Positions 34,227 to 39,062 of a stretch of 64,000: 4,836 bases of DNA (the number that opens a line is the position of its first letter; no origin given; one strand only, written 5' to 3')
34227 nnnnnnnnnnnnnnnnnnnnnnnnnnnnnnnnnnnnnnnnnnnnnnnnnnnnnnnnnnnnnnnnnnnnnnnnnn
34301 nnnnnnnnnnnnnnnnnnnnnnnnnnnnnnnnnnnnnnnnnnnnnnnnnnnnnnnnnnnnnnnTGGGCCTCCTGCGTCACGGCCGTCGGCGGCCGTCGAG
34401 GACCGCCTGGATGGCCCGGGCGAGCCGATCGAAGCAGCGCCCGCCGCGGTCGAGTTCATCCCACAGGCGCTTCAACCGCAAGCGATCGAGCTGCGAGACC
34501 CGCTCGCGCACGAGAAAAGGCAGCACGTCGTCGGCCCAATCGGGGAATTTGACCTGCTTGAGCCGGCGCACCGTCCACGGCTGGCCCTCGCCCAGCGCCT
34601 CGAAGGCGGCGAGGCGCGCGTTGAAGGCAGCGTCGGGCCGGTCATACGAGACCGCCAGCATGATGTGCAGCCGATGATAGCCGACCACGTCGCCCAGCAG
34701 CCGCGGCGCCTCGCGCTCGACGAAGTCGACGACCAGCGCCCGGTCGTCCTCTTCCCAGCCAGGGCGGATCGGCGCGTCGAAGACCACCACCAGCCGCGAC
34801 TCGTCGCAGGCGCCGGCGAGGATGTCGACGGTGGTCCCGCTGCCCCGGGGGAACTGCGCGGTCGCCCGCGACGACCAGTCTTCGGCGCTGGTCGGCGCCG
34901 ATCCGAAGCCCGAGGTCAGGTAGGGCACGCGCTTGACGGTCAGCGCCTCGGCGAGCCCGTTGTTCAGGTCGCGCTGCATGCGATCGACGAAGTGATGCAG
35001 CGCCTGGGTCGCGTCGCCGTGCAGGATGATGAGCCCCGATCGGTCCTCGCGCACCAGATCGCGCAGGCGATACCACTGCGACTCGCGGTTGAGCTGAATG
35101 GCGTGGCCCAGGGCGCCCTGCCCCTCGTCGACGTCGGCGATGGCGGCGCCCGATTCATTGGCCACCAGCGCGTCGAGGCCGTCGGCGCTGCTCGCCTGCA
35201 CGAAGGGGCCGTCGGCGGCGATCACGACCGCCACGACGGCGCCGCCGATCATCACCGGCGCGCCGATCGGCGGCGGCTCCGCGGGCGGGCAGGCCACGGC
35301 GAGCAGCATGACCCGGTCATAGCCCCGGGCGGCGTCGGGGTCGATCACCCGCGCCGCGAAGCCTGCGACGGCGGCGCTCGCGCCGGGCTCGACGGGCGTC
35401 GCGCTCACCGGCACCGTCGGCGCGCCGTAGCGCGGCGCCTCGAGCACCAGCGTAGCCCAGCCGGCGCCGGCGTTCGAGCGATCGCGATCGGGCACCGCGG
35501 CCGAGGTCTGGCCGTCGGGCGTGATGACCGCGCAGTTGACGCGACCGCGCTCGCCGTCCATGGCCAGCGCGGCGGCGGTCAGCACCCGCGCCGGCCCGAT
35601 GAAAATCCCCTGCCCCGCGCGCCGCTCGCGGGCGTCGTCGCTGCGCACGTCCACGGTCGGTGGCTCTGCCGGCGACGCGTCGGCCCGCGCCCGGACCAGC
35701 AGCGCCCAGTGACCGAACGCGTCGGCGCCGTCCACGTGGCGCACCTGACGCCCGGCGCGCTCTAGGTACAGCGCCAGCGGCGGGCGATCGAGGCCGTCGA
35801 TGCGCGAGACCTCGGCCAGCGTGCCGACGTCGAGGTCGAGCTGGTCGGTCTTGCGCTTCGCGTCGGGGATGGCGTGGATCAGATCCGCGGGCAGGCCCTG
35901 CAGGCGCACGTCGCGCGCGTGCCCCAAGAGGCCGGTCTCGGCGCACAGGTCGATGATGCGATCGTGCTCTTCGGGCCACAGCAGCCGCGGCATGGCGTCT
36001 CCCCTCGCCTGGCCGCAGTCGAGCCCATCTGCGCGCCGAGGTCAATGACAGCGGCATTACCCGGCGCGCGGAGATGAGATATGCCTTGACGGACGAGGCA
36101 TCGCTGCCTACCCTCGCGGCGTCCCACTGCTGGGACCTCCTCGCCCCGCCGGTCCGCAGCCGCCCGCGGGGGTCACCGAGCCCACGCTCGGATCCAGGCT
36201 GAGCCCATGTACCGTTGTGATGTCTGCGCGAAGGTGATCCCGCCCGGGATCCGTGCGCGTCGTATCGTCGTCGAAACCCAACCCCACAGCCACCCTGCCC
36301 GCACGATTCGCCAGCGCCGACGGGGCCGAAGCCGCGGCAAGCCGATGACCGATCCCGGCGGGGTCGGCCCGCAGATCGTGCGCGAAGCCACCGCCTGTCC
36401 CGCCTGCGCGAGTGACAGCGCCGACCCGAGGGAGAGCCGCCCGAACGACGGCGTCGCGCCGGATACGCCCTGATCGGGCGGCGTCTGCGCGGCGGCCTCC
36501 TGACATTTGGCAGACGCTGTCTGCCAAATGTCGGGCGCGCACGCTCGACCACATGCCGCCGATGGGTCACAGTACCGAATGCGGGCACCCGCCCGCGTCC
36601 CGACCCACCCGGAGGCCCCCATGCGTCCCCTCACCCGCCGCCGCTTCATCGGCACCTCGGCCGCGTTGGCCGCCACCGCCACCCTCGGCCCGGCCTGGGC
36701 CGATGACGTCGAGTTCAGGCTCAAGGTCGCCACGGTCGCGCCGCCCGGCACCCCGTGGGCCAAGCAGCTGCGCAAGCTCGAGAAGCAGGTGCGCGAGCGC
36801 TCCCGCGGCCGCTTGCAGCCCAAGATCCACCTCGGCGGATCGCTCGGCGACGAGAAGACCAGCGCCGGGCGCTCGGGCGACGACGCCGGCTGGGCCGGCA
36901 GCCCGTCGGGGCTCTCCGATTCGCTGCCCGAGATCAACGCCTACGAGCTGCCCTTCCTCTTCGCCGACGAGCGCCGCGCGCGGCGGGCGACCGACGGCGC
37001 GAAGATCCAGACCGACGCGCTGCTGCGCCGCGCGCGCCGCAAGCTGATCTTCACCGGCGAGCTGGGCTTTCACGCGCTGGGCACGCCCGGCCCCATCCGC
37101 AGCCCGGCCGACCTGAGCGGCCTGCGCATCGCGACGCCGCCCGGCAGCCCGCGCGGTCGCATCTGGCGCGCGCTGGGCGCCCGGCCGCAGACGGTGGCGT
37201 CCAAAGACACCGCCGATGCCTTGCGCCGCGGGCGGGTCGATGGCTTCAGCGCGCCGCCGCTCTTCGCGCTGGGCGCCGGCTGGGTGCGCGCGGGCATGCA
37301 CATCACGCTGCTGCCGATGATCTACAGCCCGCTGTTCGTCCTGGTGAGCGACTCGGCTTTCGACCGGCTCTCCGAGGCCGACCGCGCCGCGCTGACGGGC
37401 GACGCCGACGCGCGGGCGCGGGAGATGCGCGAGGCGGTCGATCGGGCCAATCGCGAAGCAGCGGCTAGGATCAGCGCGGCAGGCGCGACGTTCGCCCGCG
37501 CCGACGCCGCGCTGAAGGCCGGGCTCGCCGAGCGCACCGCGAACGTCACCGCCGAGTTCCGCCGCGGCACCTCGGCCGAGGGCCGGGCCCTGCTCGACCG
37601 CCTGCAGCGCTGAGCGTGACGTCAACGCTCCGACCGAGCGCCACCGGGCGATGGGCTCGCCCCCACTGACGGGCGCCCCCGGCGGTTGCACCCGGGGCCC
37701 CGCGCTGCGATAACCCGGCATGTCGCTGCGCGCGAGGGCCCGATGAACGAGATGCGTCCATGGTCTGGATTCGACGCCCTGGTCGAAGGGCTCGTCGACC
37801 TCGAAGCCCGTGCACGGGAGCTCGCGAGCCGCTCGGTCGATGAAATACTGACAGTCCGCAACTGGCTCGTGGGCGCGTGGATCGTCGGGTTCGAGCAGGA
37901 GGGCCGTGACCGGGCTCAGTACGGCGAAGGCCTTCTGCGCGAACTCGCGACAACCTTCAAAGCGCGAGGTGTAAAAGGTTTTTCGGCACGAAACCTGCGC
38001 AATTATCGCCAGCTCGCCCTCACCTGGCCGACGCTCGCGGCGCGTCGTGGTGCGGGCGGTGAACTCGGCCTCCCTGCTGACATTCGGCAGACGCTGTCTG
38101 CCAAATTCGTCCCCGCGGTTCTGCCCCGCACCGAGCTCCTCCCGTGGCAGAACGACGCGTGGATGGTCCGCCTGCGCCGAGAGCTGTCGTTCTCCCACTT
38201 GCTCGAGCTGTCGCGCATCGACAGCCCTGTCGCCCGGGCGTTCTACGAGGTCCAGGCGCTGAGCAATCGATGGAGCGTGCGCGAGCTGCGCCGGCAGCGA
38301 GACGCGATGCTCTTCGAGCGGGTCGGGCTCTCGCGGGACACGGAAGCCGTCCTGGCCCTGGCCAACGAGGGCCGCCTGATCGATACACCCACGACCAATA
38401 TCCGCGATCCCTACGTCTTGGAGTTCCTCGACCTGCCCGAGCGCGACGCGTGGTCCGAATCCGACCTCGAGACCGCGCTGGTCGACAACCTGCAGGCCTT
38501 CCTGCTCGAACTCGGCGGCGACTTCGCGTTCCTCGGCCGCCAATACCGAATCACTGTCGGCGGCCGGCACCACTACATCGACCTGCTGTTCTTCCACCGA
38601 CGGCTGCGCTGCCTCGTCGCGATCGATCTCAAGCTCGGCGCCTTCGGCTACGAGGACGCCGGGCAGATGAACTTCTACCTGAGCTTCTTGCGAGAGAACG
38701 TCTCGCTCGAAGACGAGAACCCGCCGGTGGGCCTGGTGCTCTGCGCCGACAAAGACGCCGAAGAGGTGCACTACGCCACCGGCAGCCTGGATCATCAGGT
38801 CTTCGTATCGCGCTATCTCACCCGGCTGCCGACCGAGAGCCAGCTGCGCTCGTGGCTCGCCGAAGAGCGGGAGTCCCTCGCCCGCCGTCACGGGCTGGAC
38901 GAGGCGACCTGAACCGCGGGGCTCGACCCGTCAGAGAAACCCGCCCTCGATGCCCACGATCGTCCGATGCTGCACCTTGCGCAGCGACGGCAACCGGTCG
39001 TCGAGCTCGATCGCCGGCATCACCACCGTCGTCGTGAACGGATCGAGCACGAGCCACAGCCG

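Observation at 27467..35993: MoxR AAA+ ATPase operon with a vWA-like transmembrane protein carrying an extracytoplasmic FGE-sulfatase domain, a second FGE-sulfatase protein, a methyltransferase and an EAD/trypsin-like partner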

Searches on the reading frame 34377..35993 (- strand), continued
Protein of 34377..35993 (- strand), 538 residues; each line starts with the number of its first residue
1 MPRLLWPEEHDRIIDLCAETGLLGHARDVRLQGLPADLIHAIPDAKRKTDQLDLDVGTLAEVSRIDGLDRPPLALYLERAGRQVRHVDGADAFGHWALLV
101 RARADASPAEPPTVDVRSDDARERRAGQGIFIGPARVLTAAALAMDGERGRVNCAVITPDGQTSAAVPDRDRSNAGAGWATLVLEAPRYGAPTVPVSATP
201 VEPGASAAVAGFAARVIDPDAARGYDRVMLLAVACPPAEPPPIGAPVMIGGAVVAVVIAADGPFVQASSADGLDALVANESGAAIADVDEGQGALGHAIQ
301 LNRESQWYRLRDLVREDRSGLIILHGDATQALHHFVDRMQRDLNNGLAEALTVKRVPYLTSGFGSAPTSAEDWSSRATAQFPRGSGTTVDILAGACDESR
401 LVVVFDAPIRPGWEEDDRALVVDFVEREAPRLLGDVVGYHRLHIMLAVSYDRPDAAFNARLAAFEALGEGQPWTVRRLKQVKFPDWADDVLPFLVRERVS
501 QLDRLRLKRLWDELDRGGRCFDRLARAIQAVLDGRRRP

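Call 56: list_cluster_members(proteins=[window:34377-35993:-, window:33305-34363:-, window:30210-33302:-, window:28953-29921:-, window:28165-28983:-, window:27467-28168:-])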
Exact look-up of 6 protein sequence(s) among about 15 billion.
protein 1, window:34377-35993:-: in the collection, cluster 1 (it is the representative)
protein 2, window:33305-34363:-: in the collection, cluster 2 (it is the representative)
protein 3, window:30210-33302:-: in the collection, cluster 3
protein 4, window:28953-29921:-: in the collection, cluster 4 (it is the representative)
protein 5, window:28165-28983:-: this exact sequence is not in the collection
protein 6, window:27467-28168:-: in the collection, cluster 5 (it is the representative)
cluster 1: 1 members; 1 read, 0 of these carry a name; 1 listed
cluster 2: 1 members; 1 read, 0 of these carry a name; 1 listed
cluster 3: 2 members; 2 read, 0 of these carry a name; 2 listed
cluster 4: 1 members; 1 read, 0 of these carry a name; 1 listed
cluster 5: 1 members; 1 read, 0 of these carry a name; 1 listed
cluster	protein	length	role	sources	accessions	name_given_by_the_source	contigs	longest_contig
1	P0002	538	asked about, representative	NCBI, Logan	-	-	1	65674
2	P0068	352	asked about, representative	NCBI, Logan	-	-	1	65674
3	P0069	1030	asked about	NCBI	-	-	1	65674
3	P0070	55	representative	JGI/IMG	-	-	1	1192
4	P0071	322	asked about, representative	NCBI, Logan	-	-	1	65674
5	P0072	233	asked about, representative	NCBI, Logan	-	-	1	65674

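Call 65: search_protein_families(library=ncbifam, proteins=[window:34377-35993:-], max_evalue=0.001)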
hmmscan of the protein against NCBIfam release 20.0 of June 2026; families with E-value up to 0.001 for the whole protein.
window:34377-35993:- (538 aa): 0 families

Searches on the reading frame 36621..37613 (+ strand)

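Call 65: search_protein_families(library=ncbifam, proteins=[window:36621-37613:+], max_evalue=0.001)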
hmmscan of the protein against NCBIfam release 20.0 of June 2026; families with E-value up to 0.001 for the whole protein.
window:36621-37613:+ (330 aa): 3 families
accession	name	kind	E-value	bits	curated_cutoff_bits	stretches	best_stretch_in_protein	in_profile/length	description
NF037995.1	TRAP_S1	subfamily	6.8e-49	166.6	50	1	35-298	1-267/271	TRAP transporter substrate-binding protein DctP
TIGR00787.1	dctP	subfamily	2.2e-18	66.6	175.05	1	39-277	4-246/257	DctP family TRAP transporter solute-binding subunit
TIGR01409.1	TAT_signal_seq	domain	0.00078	19.7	16.7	1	4-27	1-29/29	twin-arginine translocation signal domain-containing protein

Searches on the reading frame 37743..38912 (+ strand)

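Call 65: search_protein_families(library=ncbifam, proteins=[window:37743-38912:+], max_evalue=0.001)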
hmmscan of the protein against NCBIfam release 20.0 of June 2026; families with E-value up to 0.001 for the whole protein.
window:37743-38912:+ (389 aa): 0 families

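Call 75: search_protein_families(library=pfam, proteins=[window:37743-38912:+], max_evalue=0.001)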
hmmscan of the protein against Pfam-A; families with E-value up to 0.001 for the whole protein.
window:37743-38912:+ (389 aa): 2 families
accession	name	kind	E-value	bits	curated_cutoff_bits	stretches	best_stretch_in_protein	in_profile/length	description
PF06250.17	YhcG_C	-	1.9e-54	184.2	32.5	1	219-369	3-153/157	YhcG PDDEXK nuclease domain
PF17761.7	DUF1016_N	-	3.4e-25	89.2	32.8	1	22-193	7-137/137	DUF1016 N-terminal domain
